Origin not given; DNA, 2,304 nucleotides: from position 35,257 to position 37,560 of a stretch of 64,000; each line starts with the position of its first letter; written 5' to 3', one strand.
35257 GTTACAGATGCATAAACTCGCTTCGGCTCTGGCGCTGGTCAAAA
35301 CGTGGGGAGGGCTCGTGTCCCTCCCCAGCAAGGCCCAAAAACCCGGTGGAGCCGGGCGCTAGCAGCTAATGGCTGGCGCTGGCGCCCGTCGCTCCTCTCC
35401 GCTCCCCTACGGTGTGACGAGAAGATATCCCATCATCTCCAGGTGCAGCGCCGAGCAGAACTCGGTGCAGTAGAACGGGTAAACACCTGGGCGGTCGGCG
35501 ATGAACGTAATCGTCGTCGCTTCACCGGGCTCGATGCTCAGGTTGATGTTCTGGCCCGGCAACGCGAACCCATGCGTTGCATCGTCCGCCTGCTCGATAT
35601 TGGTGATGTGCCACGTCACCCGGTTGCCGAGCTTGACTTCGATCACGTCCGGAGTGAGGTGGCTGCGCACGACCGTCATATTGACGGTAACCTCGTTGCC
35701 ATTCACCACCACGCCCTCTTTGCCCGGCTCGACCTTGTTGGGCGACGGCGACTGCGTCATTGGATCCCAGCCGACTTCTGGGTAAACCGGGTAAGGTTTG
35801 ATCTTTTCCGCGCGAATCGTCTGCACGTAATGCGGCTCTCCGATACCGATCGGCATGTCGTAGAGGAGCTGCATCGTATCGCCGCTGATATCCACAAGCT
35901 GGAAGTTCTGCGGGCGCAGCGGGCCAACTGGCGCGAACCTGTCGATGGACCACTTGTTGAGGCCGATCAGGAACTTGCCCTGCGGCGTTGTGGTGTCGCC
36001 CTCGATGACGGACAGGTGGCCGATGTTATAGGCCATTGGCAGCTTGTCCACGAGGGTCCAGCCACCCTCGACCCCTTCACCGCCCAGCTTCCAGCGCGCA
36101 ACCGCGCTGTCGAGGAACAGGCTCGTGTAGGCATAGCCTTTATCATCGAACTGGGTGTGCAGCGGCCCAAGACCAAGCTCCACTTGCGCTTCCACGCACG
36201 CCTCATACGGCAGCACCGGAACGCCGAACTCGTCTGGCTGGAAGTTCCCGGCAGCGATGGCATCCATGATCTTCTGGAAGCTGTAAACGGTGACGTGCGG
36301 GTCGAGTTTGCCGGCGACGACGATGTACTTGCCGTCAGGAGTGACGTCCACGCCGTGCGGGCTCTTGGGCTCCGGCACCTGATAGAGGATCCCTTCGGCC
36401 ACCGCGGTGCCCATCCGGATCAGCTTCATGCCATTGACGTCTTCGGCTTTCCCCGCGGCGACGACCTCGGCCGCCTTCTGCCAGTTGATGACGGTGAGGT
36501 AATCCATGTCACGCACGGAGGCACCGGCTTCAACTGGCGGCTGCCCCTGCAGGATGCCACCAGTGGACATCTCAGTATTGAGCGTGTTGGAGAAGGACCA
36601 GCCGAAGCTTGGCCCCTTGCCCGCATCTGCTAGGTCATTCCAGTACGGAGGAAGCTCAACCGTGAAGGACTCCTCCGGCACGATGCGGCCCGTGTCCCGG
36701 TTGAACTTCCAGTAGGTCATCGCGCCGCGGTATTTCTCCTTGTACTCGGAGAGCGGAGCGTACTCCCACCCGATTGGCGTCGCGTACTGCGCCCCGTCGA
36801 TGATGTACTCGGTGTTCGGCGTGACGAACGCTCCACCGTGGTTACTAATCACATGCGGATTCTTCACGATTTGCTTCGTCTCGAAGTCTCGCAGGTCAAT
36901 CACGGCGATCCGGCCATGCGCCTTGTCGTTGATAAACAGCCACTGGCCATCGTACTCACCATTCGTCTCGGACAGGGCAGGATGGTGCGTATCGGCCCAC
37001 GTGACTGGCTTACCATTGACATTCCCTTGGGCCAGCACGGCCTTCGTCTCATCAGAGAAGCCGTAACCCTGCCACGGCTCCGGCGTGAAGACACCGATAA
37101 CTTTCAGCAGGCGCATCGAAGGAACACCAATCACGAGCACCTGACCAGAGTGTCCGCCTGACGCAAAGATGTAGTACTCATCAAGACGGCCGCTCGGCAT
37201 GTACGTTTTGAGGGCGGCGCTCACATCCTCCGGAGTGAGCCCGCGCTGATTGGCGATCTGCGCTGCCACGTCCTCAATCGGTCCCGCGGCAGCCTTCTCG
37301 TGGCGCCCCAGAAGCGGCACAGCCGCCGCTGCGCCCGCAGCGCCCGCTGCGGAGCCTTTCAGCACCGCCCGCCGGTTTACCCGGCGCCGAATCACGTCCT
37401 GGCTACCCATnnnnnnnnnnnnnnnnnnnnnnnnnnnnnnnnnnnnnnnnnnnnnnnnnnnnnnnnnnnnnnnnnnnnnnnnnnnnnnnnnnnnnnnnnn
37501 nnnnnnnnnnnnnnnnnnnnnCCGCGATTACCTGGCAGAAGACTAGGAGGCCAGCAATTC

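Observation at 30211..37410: Compact nos cluster with mixed clade features and no recognisable electron-input module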

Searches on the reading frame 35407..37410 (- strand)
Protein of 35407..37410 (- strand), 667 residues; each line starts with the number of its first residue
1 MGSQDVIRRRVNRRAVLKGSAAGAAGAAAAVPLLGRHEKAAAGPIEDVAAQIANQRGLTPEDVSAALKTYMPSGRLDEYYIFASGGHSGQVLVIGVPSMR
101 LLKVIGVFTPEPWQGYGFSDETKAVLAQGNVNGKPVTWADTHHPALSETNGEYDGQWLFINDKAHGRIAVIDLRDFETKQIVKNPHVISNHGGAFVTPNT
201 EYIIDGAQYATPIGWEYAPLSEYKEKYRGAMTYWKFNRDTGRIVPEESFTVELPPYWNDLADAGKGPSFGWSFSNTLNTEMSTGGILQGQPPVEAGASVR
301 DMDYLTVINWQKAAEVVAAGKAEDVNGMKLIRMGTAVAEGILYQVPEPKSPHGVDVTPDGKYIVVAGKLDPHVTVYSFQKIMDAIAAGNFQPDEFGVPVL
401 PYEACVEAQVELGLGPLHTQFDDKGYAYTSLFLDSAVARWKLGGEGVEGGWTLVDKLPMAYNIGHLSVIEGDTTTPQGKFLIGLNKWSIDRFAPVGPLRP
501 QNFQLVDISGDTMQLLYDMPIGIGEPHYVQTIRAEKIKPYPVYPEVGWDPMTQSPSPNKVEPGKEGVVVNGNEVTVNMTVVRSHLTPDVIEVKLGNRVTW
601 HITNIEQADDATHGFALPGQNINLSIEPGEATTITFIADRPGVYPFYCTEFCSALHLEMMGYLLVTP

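Call 3: search_protein_families(library=pfam, proteins=[window:35407-37410:-], max_evalue=0.01)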
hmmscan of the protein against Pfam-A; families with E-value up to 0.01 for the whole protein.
window:35407-37410:- (667 aa): 4 families
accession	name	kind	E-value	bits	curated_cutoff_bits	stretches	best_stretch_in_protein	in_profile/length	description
PF18764.7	nos_propeller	-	3.9e-32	110.4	30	1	456-527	1-71/71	Nitrous oxide reductase propeller repeat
PF13473.12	Cupredoxin_1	-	9.1e-09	35.7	27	1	572-649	19-93/104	Cupredoxin-like domain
PF00116.26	COX2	-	5.5e-07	30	22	1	600-659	54-113/120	Cytochrome C oxidase subunit II, periplasmic domain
PF10282.15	Lactonase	-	0.0018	18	21.7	0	350-443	144-221/344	Lactonase, 7-bladed beta-propeller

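Call 4: search_protein_families(library=ncbifam, proteins=[window:35407-37410:-], max_evalue=0.01)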
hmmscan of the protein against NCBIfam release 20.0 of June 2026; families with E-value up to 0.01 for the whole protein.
window:35407-37410:- (667 aa): 10 families
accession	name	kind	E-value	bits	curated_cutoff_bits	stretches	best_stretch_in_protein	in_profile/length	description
TIGR04246.1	nitrous_NosZ_Gp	equivalog_domain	3.7e-270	897.2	625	1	66-667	1-578/578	Sec-dependent nitrous-oxide reductase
TIGR04244.1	nitrous_NosZ_RR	equivalog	1.6e-128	430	625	1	11-665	2-626/627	TAT-dependent nitrous-oxide reductase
NF052460.1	L-NosZ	equivalog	1.2e-55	188.9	700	3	344-665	169-478/480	clade III lactonase-type nitrous-oxide reductase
TIGR02866.1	CoxB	equivalog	1.4e-08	34.5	147.7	1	607-665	133-191/202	cytochrome c oxidase subunit II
TIGR03096.1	nitroso_cyanin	equivalog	0.00012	21.8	142.85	1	580-657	53-127/135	nitrosocyanin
TIGR02376.1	Cu_nitrite_red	equivalog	0.004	16.5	296.3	1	578-667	60-146/326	copper-containing nitrite reductase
NF052340.1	hydrazine_beta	equivalog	0.0046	16.1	560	0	298-375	291-366/372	hydrazine synthase subunit beta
TIGR01409.1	TAT_signal_seq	domain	0.0081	16.5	16.7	0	11-32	1-22/29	twin-arginine translocation signal domain-containing protein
NF050117.1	aa3_CtaC_Actin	exception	0.0086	15.3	250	0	606-660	173-227/244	aa3-type cytochrome oxidase subunit II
TIGR02656.1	cyanin_plasto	equivalog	0.0093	16.4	87.85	0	586-654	15-90/99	plastocyanin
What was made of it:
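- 35407..37410 (-): nosZ: clade II nitrous-oxide reductase, 667 aa, with a twin-arginine signal peptide. TIGR04246 897 bits (cutoff 625); TIGR04244 430 bits, below its cutoff (call 4).
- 37357..37377 (-): Codons for N-R-R-A-V-L-K, the twin-arginine motif of the NosZ signal peptide (residues 12-18). TIGR01409 scores 16.5 against a cutoff of 16.7 (call 4).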

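Call 6: find_related_loci(query=window:35407-37410:-, collection=genome_contigs, flank=10000)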
Query window:35407-37410:- (667 aa) in genome_contigs; peptide patterns used: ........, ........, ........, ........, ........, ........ (x = any residue, [..] = any of these).
82 stretches matched a pattern; 55 encode a relative of the query (tblastn E <= 1e-3); 55 distinct loci.
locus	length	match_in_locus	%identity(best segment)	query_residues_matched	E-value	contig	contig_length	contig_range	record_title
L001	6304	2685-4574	80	43-665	0e+0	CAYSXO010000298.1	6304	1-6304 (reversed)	MAG TPA_asm: uncultured Sphaerobacteraceae bacterium isolate binchicken_co179_374 genome assembly, contig: NODE_20746_le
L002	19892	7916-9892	77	8-667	0e+0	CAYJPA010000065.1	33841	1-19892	MAG TPA_asm: uncultured Sphaerobacteraceae bacterium isolate ERP124720_co1_207 genome assembly, contig: NODE_1784_length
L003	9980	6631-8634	74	1-667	0e+0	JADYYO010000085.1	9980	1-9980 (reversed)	MAG: Thermomicrobiales bacterium isolate SJ531 c_000000173292, whole genome shotgun sequence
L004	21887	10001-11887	81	38-667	0e+0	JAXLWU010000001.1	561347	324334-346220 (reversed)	MAG: Thermomicrobiales bacterium isolate STL-CHL31 C2.82.fa-1, whole genome shotgun sequence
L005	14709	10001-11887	67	40-667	0e+0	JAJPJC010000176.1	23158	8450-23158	MAG: Isosphaeraceae bacterium isolate Centralia_MAG_412 k107_1408469, whole genome shotgun sequence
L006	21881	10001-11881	67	40-665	0e+0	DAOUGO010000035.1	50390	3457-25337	MAG TPA_asm: Chloroflexota bacterium isolate R72_196 k111_439067, whole genome shotgun sequence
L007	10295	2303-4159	69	49-667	0e+0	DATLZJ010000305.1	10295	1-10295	MAG TPA_asm: Caldilineaceae bacterium isolate SMAG_U13295 k141_370573, whole genome shotgun sequence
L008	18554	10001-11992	83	1-667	0e+0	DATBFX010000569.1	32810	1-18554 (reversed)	MAG TPA_asm: Thermomicrobiales bacterium isolate SMAG_U3822 k141_6143636, whole genome shotgun sequence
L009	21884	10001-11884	66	47-667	0e+0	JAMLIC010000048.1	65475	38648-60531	MAG: Planctomycetota bacterium isolate ACE_NR_PLAN1 ACE_NR_PLAN1_48, whole genome shotgun sequence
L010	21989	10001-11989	61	6-667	0e+0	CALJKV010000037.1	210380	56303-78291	MAG TPA_asm: uncultured Chloroflexi bacterium isolate SRR6227243_bin.47_CONCOCT_v1.1_MAG genome assembly, contig: ERZ795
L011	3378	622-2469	65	49-667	0e+0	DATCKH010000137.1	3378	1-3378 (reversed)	MAG TPA_asm: Thermaerobacter sp. isolate SMAG_U7091 k141_348853, whole genome shotgun sequence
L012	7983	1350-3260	63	43-667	0e+0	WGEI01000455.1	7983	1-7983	MAG: Anaerolineae bacterium isolate S146_30 k151_706787, whole genome shotgun sequence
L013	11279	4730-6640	64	43-667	0e+0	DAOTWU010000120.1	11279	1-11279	MAG TPA_asm: Anaerolineae bacterium isolate H16_164 k91_716441, whole genome shotgun sequence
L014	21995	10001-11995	61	4-667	0e+0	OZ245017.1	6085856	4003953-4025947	MAG: Phototrophicaceae bacterium isolate 75b39b6a-bc88-4430-bfad-914235af2d3e genome assembly, chromosome: 1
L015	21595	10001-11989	61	6-667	0e+0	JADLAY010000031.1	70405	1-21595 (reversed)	MAG: Anaerolineae bacterium isolate SJ143 c_000000467812, whole genome shotgun sequence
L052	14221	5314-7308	70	5-667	0e+0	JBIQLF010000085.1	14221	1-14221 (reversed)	MAG: Thermomicrobia bacterium isolate mag.54g NODE_2541_length_14221, whole genome shotgun sequence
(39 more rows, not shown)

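Call 34: search_solved_structures(query=window:35407-37410:-, max_evalue=0.00001)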
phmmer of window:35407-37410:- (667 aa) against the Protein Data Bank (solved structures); distinct sequences matched with E-value up to 0.00001: 35.
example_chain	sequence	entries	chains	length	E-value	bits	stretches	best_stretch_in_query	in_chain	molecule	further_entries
5i5i_A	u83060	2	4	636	1.5e-104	353.8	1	49-665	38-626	Nitrous-oxide reductase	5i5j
5i5m_A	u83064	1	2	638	1.6e-104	353.8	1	49-665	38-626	Nitrous-oxide reductase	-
1qni_A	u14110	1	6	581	3.3e-99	336.2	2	295-665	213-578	NITROUS-OXIDE REDUCTASE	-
9f8x_A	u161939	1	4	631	9.6e-99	334.7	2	295-665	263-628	Nitrous-oxide reductase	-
3sbp_A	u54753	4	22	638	1.5e-94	320.8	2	344-667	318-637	Nitrous-oxide reductase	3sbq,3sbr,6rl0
6rkz_A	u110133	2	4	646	1.6e-94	320.7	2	344-667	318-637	Nitrous-oxide reductase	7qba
7aq0_A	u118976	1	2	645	2.1e-94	320.3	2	344-667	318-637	Nitrous-oxide reductase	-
7apy_A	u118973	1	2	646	4e-94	319.4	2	344-667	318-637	Nitrous-oxide reductase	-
7aq7_A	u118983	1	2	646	1.1e-93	318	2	344-667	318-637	Nitrous-oxide reductase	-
7aq5_A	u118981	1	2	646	1.5e-93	317.5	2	344-667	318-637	Nitrous-oxide reductase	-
7aq4_A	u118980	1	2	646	2e-93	317.1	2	344-667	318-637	Nitrous-oxide reductase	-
7aq6_A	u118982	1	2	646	2.7e-93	316.6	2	344-667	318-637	Nitrous-oxide reductase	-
7aq8_A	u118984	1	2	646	2.8e-93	316.6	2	344-667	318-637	Nitrous-oxide reductase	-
7aq3_A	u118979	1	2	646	2.8e-93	316.6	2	344-667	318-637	Nitrous-oxide reductase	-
6y72_A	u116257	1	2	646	3e-93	316.5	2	344-667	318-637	Nitrous-oxide reductase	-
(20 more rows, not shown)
